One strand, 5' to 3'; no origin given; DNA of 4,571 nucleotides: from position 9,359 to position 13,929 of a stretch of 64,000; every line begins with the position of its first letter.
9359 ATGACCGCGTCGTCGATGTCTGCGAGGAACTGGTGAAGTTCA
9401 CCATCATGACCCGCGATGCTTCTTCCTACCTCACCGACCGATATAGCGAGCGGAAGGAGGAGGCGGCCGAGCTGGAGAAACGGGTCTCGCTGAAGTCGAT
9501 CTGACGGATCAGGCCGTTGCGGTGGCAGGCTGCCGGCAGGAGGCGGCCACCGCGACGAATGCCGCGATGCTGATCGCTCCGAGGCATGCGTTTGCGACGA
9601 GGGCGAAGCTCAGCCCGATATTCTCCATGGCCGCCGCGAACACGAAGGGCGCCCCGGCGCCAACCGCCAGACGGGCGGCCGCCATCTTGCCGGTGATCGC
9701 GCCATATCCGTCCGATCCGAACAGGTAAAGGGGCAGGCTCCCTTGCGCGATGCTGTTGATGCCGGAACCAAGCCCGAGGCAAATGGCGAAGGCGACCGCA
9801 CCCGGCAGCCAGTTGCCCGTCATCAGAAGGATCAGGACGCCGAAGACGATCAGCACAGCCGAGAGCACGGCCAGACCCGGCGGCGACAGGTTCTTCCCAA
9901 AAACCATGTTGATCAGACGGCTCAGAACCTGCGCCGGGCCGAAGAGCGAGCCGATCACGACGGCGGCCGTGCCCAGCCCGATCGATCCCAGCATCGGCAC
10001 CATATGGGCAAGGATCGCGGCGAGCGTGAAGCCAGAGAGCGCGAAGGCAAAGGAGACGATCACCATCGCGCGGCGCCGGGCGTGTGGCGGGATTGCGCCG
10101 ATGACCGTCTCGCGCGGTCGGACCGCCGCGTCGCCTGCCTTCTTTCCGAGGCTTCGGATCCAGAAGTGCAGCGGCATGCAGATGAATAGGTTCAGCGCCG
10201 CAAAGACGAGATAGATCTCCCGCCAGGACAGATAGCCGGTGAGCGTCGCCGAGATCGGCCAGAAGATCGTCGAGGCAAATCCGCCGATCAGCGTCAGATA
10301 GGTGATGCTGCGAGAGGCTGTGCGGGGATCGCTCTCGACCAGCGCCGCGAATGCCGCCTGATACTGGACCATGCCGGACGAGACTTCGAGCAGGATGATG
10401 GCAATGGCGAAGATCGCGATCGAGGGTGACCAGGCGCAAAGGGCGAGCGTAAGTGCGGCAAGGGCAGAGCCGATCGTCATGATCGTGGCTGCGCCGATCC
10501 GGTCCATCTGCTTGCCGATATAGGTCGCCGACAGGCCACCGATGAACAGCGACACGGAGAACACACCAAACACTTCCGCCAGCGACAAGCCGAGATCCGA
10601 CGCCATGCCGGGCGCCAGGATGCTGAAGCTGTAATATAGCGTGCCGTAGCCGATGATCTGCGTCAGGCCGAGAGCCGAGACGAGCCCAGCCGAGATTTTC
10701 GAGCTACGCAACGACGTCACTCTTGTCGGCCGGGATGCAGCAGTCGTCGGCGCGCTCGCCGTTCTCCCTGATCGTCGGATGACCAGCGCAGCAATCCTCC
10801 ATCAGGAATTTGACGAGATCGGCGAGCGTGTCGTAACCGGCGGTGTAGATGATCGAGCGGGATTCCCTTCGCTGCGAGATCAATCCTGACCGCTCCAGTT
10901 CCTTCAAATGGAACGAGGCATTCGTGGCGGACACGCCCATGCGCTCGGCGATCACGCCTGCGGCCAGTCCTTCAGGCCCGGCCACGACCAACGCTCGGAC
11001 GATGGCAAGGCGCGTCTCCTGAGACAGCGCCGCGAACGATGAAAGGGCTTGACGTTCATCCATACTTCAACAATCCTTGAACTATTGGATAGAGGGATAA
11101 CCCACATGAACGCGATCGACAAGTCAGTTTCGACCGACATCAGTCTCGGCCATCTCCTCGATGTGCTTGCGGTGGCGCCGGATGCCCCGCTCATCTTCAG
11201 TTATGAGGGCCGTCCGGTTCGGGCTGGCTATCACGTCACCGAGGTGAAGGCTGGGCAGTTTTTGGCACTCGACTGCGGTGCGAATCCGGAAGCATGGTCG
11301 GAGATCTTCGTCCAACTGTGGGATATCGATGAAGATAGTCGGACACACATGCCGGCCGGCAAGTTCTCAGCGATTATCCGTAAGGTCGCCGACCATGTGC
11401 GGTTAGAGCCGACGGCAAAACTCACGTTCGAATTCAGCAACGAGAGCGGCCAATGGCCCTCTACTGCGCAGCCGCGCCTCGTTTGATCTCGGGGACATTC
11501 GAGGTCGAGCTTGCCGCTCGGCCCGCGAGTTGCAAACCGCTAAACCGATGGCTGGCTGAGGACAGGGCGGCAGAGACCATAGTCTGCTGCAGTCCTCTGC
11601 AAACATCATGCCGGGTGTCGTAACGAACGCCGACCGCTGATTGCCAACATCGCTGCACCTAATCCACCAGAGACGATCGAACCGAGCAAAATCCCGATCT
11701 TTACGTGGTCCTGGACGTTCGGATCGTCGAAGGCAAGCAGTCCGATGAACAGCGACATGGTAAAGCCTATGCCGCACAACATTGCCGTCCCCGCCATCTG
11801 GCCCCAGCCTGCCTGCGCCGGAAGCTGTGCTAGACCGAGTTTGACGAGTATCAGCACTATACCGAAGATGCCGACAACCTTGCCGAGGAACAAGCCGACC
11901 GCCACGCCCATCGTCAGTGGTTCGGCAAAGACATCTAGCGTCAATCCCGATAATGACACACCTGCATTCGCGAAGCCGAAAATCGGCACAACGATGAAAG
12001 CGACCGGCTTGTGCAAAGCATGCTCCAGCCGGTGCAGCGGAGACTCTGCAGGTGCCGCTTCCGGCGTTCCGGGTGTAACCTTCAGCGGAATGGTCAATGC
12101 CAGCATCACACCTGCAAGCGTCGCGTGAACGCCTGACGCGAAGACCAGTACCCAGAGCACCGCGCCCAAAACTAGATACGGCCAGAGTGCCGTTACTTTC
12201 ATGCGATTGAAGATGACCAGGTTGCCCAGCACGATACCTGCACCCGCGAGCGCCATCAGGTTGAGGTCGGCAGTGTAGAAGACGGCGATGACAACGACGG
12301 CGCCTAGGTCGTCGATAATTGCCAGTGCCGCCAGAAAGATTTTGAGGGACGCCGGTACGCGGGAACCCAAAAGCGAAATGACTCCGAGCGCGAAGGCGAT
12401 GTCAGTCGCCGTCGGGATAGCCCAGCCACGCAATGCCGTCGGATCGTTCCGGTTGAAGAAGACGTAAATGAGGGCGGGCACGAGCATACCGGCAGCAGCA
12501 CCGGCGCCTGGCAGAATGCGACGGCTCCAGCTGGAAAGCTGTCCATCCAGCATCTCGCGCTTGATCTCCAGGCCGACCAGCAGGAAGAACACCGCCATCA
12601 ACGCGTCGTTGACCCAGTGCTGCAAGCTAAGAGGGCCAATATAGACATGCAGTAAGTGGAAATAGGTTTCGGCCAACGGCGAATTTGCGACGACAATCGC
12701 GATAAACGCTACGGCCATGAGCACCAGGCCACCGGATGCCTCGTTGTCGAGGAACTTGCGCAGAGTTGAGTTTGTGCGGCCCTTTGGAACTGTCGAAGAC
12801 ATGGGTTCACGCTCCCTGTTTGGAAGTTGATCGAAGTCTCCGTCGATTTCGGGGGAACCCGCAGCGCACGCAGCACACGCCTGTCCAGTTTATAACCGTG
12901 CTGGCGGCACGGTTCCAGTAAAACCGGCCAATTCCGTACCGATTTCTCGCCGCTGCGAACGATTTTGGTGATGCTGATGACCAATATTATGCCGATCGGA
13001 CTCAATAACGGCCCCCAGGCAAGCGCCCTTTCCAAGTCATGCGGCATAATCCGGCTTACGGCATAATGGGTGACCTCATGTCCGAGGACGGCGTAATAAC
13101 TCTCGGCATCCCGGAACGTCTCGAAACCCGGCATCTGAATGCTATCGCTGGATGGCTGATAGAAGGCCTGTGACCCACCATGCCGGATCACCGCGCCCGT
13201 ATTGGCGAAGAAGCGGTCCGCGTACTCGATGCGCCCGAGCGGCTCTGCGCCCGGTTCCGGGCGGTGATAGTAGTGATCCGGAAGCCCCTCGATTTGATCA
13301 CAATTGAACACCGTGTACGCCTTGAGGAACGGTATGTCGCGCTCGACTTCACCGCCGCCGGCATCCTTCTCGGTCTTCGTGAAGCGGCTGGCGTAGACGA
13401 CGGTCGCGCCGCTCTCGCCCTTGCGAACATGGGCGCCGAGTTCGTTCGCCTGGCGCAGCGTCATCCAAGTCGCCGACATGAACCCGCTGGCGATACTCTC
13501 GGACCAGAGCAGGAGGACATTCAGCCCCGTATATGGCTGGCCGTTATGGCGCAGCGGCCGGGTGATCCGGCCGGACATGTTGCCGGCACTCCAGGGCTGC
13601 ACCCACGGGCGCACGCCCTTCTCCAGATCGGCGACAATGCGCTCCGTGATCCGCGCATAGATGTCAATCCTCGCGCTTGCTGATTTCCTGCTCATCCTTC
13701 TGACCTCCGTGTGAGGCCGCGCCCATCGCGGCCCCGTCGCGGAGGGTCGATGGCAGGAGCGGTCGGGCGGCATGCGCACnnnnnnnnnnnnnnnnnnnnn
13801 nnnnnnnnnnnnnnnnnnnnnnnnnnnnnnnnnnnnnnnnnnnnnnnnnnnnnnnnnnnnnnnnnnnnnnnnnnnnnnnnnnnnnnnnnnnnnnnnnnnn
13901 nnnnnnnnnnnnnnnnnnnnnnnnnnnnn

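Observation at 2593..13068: RIT (three tyrosine recombinases) element carrying a 7-kb arsenic/Na+ resistance cargo, inserted in the ardC metalloprotease motif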

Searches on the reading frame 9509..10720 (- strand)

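Call 5: search_protein_families(library=pfam, proteins=[window:9509-10720:-])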
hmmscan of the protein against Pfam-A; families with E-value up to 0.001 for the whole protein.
window:9509-10720:- (403 aa): 1 family
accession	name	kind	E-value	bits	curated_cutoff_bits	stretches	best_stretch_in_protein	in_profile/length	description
PF07690.21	MFS_1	-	1.1e-17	64.4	33.4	1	22-357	6-346/347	Major Facilitator Superfamily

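Call 63: search_protein_families(library=ncbifam, proteins=[window:9509-10720:-])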
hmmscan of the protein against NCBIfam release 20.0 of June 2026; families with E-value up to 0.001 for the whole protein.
window:9509-10720:- (403 aa): 4 families
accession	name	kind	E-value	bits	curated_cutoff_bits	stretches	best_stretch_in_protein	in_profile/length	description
NF033733.1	MFS_ArsK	equivalog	3.6e-179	595.6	400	1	12-393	3-386/388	arsenite efflux MFS transporter ArsK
NF049980.1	SfMCT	equivalog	8.3e-05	21.4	320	1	25-198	15-187/378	L-lactate MFS transporter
NF007782.0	PRK10473.1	subfamily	0.00017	20.8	417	1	37-187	27-177/394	MdtL family multidrug efflux MFS transporter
TIGR00881.1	2A0104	subfamily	0.00076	18.6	407.75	1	23-182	2-165/379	phosphoglycerate transporter protein PgtP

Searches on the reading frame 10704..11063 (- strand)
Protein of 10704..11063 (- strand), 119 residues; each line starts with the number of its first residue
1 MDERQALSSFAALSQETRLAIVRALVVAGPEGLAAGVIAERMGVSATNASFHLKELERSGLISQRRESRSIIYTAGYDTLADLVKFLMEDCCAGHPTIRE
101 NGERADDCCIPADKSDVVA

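Call 6: search_protein_families(library=pfam, proteins=[window:10704-11063:-])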
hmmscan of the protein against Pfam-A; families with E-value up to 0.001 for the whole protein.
window:10704-11063:- (119 aa): 7 families
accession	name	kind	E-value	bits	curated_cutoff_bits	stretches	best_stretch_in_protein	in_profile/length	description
PF12840.13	HTH_20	-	1.5e-15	57.3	27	1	13-64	1-50/51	Helix-turn-helix domain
PF12802.13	MarR_2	-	2.2e-06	28.2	27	1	21-67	10-55/61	MarR family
PF24038.1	DUF7347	-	3.1e-05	24.6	27.6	1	9-58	4-54/77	Domain of unknown function (DUF7347)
PF01022.26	HTH_5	-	3.7e-05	24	22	1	16-63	2-46/47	Bacterial regulatory protein, arsR family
PF13412.12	HTH_24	-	4.3e-05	23.4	21.9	1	37-62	22-47/48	Winged helix-turn-helix DNA-binding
PF01047.28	MarR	-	0.00021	21.6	24.6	1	35-66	20-51/59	MarR family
PF13545.12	HTH_Crp_2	-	0.00093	19.6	27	0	37-71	27-59/70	Crp-like helix-turn-helix domain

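Call 64: search_protein_families(library=ncbifam, proteins=[window:10704-11063:-])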
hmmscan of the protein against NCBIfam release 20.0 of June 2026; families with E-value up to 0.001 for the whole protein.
window:10704-11063:- (119 aa): 7 families
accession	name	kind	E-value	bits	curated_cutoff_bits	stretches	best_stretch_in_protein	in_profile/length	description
NF033788.1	HTH_metalloreg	subfamily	2e-17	62.7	55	1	9-83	4-76/77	metalloregulator ArsR/SmtB family transcription factor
NF033789.1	repress_SdpR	subfamily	6.9e-11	41.9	100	1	10-89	2-78/79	autorepressor SdpR family transcription factor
NF041413.1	ArsR_Rv2640c_fam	equivalog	4.3e-10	40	155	1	10-92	36-118/118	Rv2640c family ArsR-like transcriptional regulator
NF040642.1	sulf_sens_BigR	equivalog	3e-06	27.2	155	1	11-92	15-93/95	sulfite-sensing transcriptional repressor BigR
NF045707.1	Dbac_1936_reg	equivalog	5.4e-06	26.4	115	1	11-85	12-83/99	ArsR/SmtB-type metalloregulator TsoR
NF047906.1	CdPbTransRegCmtR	equivalog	0.00017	21.4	150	1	12-89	17-91/104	Cd(II)/Pb(II)-sensing metalloregulatory transcriptional regulator CmtR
NF007528.0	PRK10141.1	subfamily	0.00027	20.8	97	1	5-74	5-72/117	metalloregulator ArsR/SmtB family transcription factor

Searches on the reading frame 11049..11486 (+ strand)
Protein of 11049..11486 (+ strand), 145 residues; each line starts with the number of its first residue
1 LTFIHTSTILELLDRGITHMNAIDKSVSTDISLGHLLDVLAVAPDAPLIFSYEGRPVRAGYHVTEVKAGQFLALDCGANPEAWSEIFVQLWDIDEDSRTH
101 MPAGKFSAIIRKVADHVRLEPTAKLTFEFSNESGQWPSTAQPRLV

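Call 6: search_protein_families(library=pfam, proteins=[window:11049-11486:+])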
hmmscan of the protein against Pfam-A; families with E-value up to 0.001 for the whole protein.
window:11049-11486:+ (145 aa): 1 family
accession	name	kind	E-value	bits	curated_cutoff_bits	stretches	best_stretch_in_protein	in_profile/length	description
PF20001.5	DUF6428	-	6.4e-19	68.7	28.7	1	36-132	4-97/155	Family of unknown function (DUF6428)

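Call 64: search_protein_families(library=ncbifam, proteins=[window:11049-11486:+])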
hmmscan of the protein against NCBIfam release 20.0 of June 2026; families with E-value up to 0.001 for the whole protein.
window:11049-11486:+ (145 aa): 0 families

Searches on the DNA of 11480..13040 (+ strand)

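Call 42: search_dna_similar(query=window:11480-13040:+, collection=plasmids, mode=distant, max_rows=12)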
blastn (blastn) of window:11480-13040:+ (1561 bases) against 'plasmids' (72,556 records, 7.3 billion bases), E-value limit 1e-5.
Records with a match: 377; places in all: 383; records where one place covers at least 80% of the query: 1.
Best place of each record, by identity: 80-90% 5; 60-80% 372.
By first word of the organism name: Klebsiella 205; Agrobacterium 29; Rhizobium 24; Enterobacter 19; Raoultella 11; Escherichia 10; Citrobacter 8; Sphingobium 7; Deinococcus 6; Shinella 5; and 26 more.
By predicted mobility (MOB-suite, as given by PLSDB): conjugative 239; non-mobilizable 109; mobilizable 29.
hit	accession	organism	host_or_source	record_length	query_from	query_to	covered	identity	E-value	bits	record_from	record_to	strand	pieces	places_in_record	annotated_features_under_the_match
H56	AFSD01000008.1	Agrobacterium tumefaciens F2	soil near Harbin Institute of Technology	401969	131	1450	85%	85.0%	0e+0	1489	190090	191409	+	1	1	nhaA: Na+/H+ antiporter protein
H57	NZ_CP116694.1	Agrobacterium tumefaciens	Lavender,cell culture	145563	176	1397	78%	75.8%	0e+0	865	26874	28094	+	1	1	none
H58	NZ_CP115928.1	Agrobacterium tumefaciens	Chrysanthemum,cell culture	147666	176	1397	78%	75.8%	0e+0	865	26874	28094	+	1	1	none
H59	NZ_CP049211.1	Agrobacterium rubi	Raspberry,cell culture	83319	176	1397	78%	75.7%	0e+0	860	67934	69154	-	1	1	none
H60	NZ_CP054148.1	Agrobacterium vaccinii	Blueberry,pure bacterial culture,Tumor ...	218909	176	1397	78%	75.7%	0e+0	860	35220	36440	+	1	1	none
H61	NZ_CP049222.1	Agrobacterium tumefaciens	Clematis,cell culture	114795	176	1397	78%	75.6%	0e+0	849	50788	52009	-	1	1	nhaA: Na+/H+ antiporter NhaA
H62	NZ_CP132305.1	Shinella sumterensis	Homo sapiens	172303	188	1401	78%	75.5%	0e+0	845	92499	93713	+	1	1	nhaA: Na+/H+ antiporter NhaA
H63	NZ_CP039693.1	Agrobacterium larrymoorei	-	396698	186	1401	78%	75.0%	0e+0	808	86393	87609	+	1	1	nhaA: Na+/H+ antiporter NhaA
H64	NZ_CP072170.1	Agrobacterium larrymoorei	Ficus benjamina,cell culture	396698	186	1401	78%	75.0%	0e+0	808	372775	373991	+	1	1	nhaA: Na+/H+ antiporter NhaA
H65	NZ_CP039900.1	Agrobacterium tumefaciens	-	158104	176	1397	78%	74.7%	0e+0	801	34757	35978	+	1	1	nhaA: Na+/H+ antiporter NhaA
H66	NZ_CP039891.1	Agrobacterium tumefaciens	-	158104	176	1397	78%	74.7%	0e+0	801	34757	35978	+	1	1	nhaA: Na+/H+ antiporter NhaA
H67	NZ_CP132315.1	Shinella oryzae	Homo sapiens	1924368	186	1402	78%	74.4%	0e+0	776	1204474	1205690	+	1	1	none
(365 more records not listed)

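Call 43: get_annotated_region(hit=H56, flank=9000)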
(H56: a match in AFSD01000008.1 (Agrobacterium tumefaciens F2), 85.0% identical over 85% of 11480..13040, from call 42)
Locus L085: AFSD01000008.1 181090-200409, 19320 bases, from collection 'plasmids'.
description: Agrobacterium tumefaciens F2 plasmid unnamed p2, complete sequence, whole genome shotgun sequence
organism: Agrobacterium tumefaciens F2 (NCBI taxid 1050720)
taxonomy: Bacteria; Pseudomonadota; Alphaproteobacteria; Hyphomicrobiales; Rhizobiaceae; Agrobacterium; Agrobacterium tumefaciens; Agrobacterium tumefaciens F2
host: -; source: soil near Harbin Institute of Technology; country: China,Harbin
typing (MOB-suite, as given by PLSDB): conjugative; replicon rep_cluster_490; relaxase MOBQ,MOBQ; mating-pair formation MPF_T
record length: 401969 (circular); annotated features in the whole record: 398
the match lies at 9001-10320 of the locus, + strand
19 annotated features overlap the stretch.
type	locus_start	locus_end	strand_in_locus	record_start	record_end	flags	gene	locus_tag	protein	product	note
CDS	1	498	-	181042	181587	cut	-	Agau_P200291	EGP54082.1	putative cytochrome B561 protein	-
CDS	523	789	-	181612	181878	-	-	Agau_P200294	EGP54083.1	hypothetical protein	-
CDS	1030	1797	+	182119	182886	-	-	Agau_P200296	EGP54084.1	hypothetical protein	-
CDS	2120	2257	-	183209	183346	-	-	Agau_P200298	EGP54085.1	hypothetical protein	-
CDS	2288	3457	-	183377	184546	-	-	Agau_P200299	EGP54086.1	two component sensor kinase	-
CDS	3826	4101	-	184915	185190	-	-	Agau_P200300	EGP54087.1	hypothetical protein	-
CDS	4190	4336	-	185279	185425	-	-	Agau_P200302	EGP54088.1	hypothetical protein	-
CDS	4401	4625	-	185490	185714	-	-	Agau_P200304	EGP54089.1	hypothetical protein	-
CDS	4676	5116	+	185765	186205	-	-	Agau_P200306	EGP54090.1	hypothetical protein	-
CDS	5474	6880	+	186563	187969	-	kaiC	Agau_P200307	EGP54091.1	putative circadian clock protein, KaiC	-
CDS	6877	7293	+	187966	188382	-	-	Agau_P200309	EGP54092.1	response regulator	-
CDS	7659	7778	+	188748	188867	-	-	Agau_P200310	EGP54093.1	hypothetical protein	-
CDS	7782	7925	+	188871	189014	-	-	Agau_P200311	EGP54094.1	hypothetical protein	-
CDS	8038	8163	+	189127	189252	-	-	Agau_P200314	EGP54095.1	hypothetical protein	-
CDS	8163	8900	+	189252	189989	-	-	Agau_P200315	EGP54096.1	transmembrane protein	-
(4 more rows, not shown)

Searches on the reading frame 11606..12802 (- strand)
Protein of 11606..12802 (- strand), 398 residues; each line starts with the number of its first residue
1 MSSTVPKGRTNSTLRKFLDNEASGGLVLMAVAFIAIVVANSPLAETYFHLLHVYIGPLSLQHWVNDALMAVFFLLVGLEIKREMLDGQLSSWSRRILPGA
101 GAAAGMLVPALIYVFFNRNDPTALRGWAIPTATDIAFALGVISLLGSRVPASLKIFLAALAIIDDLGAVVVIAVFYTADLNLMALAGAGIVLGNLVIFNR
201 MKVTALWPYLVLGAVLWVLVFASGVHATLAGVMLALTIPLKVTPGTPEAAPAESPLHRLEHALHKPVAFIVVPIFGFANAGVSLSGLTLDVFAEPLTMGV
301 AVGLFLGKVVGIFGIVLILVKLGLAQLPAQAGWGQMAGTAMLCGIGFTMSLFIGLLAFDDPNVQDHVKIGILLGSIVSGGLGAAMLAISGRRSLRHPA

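Call 6: search_protein_families(library=pfam, proteins=[window:11606-12802:-])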
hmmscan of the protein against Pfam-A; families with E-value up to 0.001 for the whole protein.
window:11606-12802:- (398 aa): 1 family
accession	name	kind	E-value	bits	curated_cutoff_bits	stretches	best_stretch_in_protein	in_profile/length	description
PF06965.17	Na_H_antiport_1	-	2.1e-143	478.2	23.5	1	16-386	2-374/374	Na+/H+ antiporter 1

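Call 64: search_protein_families(library=ncbifam, proteins=[window:11606-12802:-])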
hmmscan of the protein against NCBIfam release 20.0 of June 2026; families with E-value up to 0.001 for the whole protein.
window:11606-12802:- (398 aa): 5 families
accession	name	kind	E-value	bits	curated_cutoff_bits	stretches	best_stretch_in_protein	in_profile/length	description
NF007111.0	PRK09560.1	subfamily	1.7e-171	570.3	423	1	9-392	6-385/389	Na(+)/H(+) antiporter NhaA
NF007112.0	PRK09561.1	subfamily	8.8e-135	449.5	408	1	12-389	3-383/389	sodium/proton antiporter NhaA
TIGR00773.1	NhaA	equivalog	8.2e-132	439.7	254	1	17-386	1-374/374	Na+/H+ antiporter NhaA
NF011427.0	PRK14854.1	subfamily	5.9e-112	374.5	558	1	18-388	6-377/383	pH-dependent sodium/proton antiporter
NF011428.0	PRK14856.1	equivalog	3.2e-109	365.7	639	2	10-242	10-249/438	sodium/proton antiporter NhaA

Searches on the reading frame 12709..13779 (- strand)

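Call 6: search_protein_families(library=pfam, proteins=[window:12709-13779:-])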
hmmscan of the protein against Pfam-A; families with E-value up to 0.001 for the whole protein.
window:12709-13779:- (356 aa): 2 families
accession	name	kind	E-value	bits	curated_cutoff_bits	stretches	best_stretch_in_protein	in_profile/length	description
PF08401.16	ArdcN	-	6.4e-41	139.8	22.6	1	39-158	2-123/123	N-terminal domain of anti-restriction factor ArdC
PF18818.7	MPTase-PolyVal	-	3.9e-18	66.2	27.5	1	186-241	2-57/126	Zincin-like metallopeptidase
